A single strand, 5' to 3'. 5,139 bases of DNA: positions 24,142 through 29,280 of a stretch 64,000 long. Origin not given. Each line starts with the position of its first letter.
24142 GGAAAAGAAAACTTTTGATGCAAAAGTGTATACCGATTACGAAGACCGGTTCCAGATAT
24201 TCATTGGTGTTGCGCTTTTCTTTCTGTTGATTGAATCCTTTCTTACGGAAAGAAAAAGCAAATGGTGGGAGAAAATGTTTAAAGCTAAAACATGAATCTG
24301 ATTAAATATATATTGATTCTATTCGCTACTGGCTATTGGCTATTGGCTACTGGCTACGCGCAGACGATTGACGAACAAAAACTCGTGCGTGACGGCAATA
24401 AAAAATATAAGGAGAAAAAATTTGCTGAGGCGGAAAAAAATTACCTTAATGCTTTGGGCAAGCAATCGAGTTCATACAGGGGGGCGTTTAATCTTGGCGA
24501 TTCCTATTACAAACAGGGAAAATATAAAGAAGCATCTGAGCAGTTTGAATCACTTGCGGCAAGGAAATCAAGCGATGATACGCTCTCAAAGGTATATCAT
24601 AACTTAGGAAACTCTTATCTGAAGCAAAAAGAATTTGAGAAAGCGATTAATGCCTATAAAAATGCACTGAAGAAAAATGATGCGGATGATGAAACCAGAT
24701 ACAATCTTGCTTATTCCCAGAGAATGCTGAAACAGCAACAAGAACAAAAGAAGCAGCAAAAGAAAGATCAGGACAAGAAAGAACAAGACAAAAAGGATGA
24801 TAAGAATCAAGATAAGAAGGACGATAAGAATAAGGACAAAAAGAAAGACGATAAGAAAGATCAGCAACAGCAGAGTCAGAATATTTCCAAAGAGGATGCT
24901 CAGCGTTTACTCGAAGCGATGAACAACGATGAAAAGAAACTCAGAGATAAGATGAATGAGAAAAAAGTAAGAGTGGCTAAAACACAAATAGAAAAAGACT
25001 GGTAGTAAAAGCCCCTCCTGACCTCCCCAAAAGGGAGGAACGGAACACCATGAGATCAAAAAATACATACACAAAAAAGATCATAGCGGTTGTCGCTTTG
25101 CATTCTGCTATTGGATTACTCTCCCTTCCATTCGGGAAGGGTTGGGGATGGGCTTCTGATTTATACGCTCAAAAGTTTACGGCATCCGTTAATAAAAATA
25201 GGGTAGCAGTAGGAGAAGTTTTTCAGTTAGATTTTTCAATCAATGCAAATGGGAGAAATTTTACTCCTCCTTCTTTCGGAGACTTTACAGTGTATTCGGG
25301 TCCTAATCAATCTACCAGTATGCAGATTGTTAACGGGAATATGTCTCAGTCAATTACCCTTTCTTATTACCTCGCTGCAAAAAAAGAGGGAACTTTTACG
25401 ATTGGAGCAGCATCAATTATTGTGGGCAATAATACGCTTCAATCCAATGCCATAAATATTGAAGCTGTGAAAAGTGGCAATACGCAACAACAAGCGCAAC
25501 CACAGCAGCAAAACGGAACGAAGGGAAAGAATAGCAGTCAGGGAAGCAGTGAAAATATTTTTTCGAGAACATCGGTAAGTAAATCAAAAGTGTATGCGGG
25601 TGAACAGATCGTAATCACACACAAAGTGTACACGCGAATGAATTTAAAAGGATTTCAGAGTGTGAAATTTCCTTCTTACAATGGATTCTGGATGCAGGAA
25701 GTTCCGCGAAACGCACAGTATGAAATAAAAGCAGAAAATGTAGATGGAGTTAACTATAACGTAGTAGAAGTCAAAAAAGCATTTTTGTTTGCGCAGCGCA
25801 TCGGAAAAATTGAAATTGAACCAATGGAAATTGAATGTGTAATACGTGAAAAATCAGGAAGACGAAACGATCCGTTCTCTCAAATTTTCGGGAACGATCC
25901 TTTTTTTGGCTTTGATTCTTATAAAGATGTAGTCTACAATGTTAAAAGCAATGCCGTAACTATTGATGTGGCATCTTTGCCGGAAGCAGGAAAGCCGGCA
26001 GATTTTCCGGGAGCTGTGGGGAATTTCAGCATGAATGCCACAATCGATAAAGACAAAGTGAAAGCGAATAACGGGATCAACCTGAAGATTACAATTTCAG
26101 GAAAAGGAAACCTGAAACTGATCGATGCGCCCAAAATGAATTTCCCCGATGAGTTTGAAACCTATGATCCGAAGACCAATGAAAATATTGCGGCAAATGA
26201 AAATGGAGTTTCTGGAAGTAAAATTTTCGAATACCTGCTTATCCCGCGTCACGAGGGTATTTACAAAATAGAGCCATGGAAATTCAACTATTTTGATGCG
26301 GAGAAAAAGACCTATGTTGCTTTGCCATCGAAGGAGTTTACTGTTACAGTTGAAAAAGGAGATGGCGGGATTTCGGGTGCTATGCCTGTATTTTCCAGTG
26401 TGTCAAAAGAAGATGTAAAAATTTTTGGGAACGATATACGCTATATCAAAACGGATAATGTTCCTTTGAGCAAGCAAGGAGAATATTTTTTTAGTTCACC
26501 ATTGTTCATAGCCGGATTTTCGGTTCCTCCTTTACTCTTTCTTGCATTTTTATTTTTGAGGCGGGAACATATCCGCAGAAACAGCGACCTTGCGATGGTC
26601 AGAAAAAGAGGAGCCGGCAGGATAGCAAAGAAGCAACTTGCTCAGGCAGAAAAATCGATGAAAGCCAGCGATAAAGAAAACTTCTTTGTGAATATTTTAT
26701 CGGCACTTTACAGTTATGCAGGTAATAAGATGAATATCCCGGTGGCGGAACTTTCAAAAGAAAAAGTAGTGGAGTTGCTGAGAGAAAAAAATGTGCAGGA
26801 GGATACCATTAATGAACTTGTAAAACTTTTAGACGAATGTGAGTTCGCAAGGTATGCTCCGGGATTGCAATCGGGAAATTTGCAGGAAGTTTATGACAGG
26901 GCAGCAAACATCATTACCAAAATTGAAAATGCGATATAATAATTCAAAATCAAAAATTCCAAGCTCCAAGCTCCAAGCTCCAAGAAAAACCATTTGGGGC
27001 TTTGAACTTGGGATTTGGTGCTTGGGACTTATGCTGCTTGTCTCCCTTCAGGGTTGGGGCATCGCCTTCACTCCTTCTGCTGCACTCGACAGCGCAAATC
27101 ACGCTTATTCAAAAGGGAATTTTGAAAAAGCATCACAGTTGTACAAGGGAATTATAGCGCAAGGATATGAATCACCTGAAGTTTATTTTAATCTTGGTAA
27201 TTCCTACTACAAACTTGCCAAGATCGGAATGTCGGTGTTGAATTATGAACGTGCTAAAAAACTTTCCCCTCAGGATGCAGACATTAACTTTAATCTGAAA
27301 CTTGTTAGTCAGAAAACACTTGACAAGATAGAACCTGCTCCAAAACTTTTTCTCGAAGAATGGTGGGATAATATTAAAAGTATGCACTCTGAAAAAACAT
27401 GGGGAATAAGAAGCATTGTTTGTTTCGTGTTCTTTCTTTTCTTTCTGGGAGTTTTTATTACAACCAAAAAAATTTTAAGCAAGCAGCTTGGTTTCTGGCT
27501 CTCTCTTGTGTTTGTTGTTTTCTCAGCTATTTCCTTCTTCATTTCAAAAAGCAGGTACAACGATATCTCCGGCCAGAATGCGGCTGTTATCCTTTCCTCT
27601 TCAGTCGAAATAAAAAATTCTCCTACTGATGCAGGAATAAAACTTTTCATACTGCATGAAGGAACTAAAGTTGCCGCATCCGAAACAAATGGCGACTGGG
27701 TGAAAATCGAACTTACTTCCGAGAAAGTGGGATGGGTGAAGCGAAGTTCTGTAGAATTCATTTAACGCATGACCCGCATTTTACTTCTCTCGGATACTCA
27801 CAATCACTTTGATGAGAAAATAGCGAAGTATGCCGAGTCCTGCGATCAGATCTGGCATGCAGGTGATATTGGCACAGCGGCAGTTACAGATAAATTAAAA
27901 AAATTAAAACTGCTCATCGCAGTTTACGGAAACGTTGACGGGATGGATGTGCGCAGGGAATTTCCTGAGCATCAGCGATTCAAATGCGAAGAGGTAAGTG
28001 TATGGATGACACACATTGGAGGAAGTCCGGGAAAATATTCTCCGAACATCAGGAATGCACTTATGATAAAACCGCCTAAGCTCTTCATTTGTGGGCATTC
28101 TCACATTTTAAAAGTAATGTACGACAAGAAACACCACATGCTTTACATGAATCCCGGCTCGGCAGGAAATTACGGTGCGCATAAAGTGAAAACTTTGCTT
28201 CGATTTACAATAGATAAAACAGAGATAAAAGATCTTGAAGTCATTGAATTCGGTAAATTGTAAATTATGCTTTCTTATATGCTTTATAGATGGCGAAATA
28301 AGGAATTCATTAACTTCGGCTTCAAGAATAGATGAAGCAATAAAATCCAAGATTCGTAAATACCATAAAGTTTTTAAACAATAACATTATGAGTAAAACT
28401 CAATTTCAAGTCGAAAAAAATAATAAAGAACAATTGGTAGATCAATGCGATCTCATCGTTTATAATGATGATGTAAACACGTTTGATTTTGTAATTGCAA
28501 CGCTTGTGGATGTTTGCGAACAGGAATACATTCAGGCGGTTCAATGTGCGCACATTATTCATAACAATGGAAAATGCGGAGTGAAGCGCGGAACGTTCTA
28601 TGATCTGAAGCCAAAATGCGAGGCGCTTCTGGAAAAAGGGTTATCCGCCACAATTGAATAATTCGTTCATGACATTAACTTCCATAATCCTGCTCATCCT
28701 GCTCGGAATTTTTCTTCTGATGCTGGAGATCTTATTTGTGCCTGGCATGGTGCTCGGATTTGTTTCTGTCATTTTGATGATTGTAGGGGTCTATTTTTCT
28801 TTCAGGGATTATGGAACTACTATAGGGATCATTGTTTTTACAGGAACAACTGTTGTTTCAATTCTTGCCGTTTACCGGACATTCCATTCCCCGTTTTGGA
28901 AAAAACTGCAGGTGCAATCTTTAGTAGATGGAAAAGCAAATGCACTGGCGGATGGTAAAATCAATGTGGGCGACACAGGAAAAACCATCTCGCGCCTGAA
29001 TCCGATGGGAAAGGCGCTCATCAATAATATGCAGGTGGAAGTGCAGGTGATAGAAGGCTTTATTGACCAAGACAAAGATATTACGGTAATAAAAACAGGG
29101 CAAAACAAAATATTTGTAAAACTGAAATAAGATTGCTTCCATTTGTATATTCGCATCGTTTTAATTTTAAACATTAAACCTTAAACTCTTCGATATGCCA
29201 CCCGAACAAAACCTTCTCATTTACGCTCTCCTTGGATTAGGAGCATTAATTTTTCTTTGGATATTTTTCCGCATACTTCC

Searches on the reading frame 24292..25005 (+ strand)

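Call 8: search_protein_families(library=pfam, proteins=[window:24292-25005:+], max_evalue=0.001)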
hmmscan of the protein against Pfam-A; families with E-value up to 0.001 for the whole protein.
window:24292-25005:+ (237 aa): 14 families
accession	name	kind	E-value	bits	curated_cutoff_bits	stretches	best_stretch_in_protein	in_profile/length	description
PF00515.34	TPR_1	-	6.8e-14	51.5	27.8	1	100-129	2-31/34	Tetratricopeptide repeat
PF13432.12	TPR_16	-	2.3e-13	50.8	32.7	2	40-94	9-63/65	Tetratricopeptide repeat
PF07719.23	TPR_2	-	1e-12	47.6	27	2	100-130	2-32/34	Tetratricopeptide repeat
PF13424.12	TPR_12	-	1.4e-12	48.1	30.1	1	67-127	8-73/77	Tetratricopeptide repeat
PF13414.12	TPR_11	-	2e-10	40.6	26.8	1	106-142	1-37/42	TPR repeat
PF13176.12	TPR_7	-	7.4e-09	35.5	27.9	1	102-133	2-35/36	Tetratricopeptide repeat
PF14559.12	TPR_19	-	4.3e-08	33.8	25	0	40-94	3-57/68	Tetratricopeptide repeat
PF13428.12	TPR_14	-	4.9e-08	33.3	23.5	1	101-141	3-43/44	Tetratricopeptide repeat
PF13431.12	TPR_17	-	1.2e-07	31.9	24.4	0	121-152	1-32/34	Tetratricopeptide repeat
PF13374.12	TPR_10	-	3.4e-07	30.5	27.5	0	102-127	5-30/42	Tetratricopeptide repeat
PF13181.12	TPR_8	-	2.2e-06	27.8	25.7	1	100-127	2-29/34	Tetratricopeptide repeat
PF12895.13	ANAPC3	-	6.2e-06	26.8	27.2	0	102-150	26-73/82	Anaphase-promoting complex, cyclosome, subunit 3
PF13174.12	TPR_6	-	1.8e-05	25.5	26.3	0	66-90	4-28/33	Tetratricopeptide repeat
PF24575.1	TPR_Slam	-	0.00036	21.4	35.2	0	111-155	59-103/104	Surface lipoprotein assembly modifier, N-terminal TPR repeats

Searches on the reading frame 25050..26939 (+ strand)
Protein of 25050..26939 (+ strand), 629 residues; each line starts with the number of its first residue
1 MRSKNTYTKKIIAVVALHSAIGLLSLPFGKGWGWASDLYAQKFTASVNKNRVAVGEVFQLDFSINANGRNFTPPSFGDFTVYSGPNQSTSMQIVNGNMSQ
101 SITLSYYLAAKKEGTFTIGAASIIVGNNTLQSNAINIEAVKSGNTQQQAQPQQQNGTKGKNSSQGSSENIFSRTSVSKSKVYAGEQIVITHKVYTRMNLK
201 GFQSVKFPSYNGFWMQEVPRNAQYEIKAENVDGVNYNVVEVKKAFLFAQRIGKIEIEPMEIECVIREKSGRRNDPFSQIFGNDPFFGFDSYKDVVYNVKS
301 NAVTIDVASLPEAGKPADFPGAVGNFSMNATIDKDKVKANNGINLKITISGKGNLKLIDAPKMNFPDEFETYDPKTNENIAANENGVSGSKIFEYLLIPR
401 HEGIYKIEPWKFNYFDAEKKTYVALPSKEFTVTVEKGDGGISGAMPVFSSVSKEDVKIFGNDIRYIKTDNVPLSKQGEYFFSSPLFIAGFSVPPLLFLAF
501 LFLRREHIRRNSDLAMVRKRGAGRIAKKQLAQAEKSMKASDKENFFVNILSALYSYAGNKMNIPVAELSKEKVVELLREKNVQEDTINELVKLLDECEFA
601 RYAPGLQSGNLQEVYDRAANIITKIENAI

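Call 8: search_protein_families(library=pfam, proteins=[window:25050-26939:+], max_evalue=0.001)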
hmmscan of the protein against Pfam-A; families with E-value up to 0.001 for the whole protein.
window:25050-26939:+ (629 aa): 1 family
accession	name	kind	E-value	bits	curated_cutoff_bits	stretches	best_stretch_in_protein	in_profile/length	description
PF13584.12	BatD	-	8.7e-45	151.7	24.1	2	45-138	1-91/92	BatD DUF11 like domain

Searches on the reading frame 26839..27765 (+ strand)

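Call 8: search_protein_families(library=pfam, proteins=[window:26839-27765:+], max_evalue=0.001)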
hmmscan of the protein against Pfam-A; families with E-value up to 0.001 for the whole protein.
window:26839-27765:+ (308 aa): 5 families
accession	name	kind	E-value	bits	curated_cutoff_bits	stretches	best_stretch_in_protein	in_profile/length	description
PF13414.12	TPR_11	-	7e-09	35.7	26.8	1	90-126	5-41/42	TPR repeat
PF07719.23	TPR_2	-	6.1e-06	26.4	27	0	113-146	1-34/34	Tetratricopeptide repeat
PF00515.34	TPR_1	-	1.1e-05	25.5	27.8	1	113-146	1-34/34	Tetratricopeptide repeat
PF13181.12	TPR_8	-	0.00023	21.5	25.7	0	114-146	2-34/34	Tetratricopeptide repeat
PF12159.13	DUF3593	-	0.00058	20.3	25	0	192-242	8-56/88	Protein of unknown function (DUF3593)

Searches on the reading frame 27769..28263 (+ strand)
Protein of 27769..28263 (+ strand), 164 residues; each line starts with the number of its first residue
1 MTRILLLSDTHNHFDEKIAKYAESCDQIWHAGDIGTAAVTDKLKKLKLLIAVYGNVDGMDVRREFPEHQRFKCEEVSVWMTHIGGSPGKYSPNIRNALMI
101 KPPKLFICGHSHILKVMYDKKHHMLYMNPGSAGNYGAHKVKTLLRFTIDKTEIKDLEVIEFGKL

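Call 8: search_protein_families(library=pfam, proteins=[window:27769-28263:+], max_evalue=0.001)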
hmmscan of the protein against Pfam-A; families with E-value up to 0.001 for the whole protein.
window:27769-28263:+ (164 aa): 2 families
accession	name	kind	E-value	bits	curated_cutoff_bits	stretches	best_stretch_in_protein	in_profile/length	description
PF12850.12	Metallophos_2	-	2.2e-30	106.2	27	1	3-150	2-153/154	Calcineurin-like phosphoesterase superfamily domain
PF00149.33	Metallophos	-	0.0005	21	21.5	0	3-66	2-83/191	Calcineurin-like phosphoesterase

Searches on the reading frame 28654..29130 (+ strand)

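Call 9: search_protein_families(library=pfam, proteins=[window:28654-29130:+], max_evalue=0.001)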
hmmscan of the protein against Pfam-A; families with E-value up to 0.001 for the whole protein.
window:28654-29130:+ (158 aa): 2 families
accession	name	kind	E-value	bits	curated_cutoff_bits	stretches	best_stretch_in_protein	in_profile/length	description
PF24961.1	NfeD_membrane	-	3.4e-05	24.3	26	1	12-73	52-114/119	NfeD integral membrane domain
PF01957.25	NfeD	-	0.00031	21.3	29.1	1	105-156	5-56/57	NfeD-like C-terminal, partner-binding domain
